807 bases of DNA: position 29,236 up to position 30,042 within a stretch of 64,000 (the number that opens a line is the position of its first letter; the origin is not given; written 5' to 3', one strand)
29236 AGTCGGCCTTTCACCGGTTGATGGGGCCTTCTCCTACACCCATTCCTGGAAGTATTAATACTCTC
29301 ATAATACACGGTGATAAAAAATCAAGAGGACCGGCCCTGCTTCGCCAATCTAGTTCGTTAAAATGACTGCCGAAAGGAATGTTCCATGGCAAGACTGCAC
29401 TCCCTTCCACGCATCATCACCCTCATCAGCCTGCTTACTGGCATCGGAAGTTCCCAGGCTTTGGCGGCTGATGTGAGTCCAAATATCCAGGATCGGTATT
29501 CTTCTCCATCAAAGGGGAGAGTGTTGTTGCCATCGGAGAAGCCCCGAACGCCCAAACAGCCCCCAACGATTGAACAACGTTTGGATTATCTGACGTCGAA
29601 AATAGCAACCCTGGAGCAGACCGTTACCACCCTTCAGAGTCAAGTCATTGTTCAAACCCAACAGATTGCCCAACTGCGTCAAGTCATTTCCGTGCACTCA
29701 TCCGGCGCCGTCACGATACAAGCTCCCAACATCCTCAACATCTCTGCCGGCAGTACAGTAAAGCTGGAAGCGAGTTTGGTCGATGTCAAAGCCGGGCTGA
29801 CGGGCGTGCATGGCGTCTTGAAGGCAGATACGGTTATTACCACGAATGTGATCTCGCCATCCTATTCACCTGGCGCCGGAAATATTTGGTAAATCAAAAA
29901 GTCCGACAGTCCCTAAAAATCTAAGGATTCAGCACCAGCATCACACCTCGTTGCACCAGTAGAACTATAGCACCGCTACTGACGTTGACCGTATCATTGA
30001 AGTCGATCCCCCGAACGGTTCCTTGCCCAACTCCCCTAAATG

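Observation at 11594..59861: One ~100-aa N-terminal module heads 11 otherwise unrelated secreted proteins (12 copies)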

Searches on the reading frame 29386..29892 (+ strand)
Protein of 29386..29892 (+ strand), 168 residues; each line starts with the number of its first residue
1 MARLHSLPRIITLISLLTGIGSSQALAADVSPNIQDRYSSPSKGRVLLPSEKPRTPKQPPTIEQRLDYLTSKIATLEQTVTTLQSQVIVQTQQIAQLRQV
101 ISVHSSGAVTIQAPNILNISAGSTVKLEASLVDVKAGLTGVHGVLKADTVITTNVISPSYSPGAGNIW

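Call 8: search_protein_families(library=pfam, proteins=[window:29386-29892:+], max_evalue=0.01)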
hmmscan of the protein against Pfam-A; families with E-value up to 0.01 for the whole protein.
window:29386-29892:+ (168 aa): 2 families
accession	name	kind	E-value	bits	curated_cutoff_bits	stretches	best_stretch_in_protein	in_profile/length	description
PF04102.17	SlyX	-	3.5e-05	24.8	30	1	63-101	2-40/67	SlyX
PF08702.15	Fib_alpha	-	0.0057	17.3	29.9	1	20-102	47-126/143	Fibrinogen alpha/beta chain family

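Call 48: search_protein_families(library=phrogs, proteins=[window:29386-29892:+], max_evalue=0.01)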
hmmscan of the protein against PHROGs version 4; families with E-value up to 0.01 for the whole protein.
window:29386-29892:+ (168 aa): 1 family
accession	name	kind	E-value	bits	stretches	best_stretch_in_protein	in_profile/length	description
phrog_35017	-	unknown function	0.0093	17.2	0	64-98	26-60/79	-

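Call 85: search_protein_families(library=ncbifam, proteins=[window:29386-29892:+], max_evalue=0.01)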
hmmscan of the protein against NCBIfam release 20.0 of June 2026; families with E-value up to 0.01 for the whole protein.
window:29386-29892:+ (168 aa): 3 families
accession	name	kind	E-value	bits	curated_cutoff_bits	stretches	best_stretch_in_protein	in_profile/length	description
NF038218.1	IcmG_DotF_IVB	equivalog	0.00018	21.3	200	1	55-101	143-189/266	type IVB secretion system protein IcmG/DotF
NF002750.0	PRK02793.1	equivalog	0.00046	20.3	103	1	60-101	4-45/72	phi X174 lysis protein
NF052682.1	morpho_FcmC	equivalog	0.0057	17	90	1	52-106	54-117/159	filament morphology membrane protein FcmC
